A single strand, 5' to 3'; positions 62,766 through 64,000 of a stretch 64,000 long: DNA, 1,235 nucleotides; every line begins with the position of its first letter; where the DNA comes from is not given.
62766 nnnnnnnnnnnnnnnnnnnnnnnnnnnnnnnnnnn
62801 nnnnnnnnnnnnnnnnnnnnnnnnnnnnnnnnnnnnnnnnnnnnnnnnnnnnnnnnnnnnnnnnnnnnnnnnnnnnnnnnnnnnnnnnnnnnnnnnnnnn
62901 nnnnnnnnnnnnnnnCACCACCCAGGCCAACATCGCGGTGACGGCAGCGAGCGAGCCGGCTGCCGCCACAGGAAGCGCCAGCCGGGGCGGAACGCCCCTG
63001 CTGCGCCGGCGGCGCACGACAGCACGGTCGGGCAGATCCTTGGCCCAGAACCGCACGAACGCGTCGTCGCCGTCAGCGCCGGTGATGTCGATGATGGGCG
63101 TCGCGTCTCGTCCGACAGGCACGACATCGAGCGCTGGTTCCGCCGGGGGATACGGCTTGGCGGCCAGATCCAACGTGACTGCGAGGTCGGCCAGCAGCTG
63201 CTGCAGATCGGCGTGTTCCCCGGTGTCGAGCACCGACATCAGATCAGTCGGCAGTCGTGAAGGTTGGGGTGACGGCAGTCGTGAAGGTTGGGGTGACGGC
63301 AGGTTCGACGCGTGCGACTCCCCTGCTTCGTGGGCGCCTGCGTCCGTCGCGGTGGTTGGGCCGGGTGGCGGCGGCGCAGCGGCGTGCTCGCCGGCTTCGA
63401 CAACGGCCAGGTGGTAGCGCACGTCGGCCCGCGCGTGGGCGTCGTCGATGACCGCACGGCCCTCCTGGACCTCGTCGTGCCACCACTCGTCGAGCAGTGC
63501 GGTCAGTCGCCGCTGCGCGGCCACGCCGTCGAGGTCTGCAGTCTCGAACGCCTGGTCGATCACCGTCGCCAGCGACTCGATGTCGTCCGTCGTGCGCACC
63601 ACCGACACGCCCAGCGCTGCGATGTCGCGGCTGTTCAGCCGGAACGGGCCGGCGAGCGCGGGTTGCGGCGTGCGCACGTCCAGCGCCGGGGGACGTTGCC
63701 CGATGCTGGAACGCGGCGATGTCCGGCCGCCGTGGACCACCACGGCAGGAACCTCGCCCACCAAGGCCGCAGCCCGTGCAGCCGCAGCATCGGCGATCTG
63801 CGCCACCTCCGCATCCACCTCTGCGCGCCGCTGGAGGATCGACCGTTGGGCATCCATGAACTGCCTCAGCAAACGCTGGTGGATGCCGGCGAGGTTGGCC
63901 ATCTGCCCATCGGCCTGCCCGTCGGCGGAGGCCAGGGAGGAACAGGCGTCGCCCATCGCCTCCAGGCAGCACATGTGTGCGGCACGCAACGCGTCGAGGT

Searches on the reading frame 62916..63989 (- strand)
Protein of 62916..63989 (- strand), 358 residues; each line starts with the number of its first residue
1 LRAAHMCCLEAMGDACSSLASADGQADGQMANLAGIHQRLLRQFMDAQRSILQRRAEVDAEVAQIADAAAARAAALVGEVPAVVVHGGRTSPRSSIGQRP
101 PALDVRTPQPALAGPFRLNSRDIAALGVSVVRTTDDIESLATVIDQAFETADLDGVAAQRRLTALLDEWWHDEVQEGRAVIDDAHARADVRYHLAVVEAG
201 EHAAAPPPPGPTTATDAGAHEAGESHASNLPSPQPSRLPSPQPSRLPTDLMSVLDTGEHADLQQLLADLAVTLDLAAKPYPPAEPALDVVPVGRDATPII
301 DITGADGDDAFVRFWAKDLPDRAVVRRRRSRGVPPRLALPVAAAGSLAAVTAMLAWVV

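Call 26: search_protein_families(library=pfam, proteins=[window:62916-63989:-], max_evalue=0.01)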
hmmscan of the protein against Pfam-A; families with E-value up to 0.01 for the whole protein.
window:62916-63989:- (358 aa): 1 family
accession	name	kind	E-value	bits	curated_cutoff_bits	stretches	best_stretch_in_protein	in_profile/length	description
PF22806.1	M_C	-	0.0022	18.8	27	0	119-164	35-82/99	Protein M, C-terminal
